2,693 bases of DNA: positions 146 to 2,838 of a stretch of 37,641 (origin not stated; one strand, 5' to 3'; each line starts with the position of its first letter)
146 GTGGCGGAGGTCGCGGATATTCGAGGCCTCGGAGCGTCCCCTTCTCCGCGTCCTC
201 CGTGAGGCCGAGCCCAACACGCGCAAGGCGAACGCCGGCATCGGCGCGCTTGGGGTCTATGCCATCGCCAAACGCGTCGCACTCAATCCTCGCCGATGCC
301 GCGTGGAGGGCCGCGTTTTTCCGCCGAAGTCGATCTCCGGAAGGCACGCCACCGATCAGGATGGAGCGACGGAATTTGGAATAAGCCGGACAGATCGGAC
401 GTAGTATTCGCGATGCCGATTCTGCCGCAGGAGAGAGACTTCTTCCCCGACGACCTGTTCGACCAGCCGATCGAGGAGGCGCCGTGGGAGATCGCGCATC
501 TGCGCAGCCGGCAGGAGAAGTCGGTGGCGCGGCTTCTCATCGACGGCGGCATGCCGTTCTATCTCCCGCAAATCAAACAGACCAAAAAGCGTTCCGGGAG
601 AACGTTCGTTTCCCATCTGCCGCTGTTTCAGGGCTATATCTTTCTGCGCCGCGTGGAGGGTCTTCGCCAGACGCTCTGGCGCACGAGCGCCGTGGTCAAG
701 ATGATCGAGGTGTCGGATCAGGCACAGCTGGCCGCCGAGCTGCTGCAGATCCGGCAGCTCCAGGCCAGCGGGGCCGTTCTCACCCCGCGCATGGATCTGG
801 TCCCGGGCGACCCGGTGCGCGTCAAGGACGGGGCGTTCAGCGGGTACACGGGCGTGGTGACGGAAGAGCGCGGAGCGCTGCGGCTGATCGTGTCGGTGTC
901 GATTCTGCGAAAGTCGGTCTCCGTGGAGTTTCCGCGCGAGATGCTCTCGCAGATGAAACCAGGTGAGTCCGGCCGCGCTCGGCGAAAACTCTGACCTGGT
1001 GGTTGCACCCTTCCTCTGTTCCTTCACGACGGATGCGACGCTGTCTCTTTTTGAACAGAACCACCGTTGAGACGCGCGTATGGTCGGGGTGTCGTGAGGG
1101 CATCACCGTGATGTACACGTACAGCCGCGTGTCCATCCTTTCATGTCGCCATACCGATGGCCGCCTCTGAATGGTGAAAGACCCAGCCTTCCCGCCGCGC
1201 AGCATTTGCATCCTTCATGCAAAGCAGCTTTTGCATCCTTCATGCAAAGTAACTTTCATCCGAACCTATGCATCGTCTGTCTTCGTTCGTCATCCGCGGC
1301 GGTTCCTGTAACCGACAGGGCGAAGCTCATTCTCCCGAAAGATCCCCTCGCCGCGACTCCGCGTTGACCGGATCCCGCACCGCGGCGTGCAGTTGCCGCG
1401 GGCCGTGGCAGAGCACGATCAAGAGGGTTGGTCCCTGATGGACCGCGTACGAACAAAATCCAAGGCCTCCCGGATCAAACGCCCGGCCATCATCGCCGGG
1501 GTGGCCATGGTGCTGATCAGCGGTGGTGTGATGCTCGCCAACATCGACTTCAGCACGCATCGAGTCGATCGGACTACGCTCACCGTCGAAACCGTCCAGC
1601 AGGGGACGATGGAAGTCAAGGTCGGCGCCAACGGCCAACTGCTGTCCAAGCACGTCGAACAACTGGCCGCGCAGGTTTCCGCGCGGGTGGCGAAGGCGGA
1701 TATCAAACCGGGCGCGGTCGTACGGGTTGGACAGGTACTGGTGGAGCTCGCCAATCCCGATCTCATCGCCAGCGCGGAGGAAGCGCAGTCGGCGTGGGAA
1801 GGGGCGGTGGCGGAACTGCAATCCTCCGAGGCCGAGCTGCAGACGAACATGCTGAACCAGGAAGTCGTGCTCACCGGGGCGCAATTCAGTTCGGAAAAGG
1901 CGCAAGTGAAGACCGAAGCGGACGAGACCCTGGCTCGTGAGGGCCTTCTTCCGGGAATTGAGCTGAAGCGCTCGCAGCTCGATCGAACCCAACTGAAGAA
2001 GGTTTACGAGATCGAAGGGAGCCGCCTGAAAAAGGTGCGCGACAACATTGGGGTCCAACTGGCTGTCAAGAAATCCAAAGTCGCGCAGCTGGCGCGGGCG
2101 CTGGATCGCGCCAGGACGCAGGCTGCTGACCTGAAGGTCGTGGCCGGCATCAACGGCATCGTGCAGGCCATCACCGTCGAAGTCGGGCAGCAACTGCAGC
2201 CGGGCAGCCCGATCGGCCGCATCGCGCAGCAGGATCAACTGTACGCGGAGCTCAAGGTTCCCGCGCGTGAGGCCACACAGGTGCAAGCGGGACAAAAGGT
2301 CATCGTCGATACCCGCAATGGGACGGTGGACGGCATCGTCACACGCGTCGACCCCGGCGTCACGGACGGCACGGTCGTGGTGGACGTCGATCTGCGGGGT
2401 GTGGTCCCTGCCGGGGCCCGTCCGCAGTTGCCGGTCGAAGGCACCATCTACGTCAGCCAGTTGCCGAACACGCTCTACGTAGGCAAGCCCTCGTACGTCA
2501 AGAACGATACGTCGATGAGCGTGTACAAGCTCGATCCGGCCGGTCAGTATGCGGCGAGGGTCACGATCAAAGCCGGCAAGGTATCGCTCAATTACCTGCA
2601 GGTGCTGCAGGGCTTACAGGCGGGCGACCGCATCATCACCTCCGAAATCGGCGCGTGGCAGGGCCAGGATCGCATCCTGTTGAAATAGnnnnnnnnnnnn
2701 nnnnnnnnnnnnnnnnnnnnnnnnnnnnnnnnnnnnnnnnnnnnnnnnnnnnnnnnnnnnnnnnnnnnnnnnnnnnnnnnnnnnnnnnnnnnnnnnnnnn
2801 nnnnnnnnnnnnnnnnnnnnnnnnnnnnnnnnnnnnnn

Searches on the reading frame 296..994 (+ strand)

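Call 6: search_protein_families(library=pfam, proteins=[window:296-994:+], max_evalue=0.01)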
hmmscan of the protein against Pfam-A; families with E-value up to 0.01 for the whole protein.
window:296-994:+ (232 aa): 1 family
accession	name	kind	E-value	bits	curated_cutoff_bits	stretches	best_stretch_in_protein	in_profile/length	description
PF02357.24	NusG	-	2.6e-07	31.5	22.2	1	64-137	3-75/93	Transcription termination factor nusG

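Call 30: search_protein_families(library=ncbifam, proteins=[window:296-994:+], max_evalue=0.001)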
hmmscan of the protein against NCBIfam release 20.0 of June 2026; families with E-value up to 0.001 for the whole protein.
window:296-994:+ (232 aa): 5 families
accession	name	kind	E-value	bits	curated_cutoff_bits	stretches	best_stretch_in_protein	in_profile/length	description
NF033644.1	antiterm_UpxY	subfamily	7e-19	68.4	100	1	64-216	1-163/164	UpxY family transcription antiterminator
TIGR01955.1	RfaH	equivalog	6.5e-13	49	144.5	1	68-215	5-156/159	transcription/translation regulatory transformer protein RfaH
NF006534.0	PRK09014.1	equivalog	1.1e-09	38.4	124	1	67-213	7-155/162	transcription/translation regulatory transformer protein RfaH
TIGR00922.1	nusG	equivalog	2.5e-07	30.7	135.7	1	90-212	36-164/172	transcription termination/antitermination protein NusG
NF033641.1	antiterm_LoaP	exception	8.4e-06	26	125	1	71-213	8-160/166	antiterminator LoaP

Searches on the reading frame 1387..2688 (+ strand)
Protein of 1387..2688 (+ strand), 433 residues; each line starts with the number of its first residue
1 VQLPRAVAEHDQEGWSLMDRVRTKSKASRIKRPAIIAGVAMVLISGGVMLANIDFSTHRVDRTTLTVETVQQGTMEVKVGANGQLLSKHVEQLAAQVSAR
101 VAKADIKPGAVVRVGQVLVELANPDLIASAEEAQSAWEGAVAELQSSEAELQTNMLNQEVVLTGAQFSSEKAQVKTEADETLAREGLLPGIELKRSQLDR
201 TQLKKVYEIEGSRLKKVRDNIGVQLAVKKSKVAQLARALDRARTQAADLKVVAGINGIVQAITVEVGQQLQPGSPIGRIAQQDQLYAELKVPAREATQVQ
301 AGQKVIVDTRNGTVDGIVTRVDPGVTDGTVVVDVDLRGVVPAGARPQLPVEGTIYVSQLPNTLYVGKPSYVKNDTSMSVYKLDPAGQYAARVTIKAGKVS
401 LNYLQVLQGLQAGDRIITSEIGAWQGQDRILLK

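Call 5: search_protein_families(library=pfam, proteins=[window:1387-2688:+], max_evalue=0.001)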
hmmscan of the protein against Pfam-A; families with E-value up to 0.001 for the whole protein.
window:1387-2688:+ (433 aa): 2 families
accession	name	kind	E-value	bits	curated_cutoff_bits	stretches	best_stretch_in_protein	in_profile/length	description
PF13437.12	HlyD_3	-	2.3e-15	57.7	22.2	1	251-337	2-92/106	HlyD family secretion protein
PF16576.10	HlyD_D23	-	6.3e-14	52.2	30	1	88-332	17-195/214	Barrel-sandwich domain of CusB or HlyD membrane-fusion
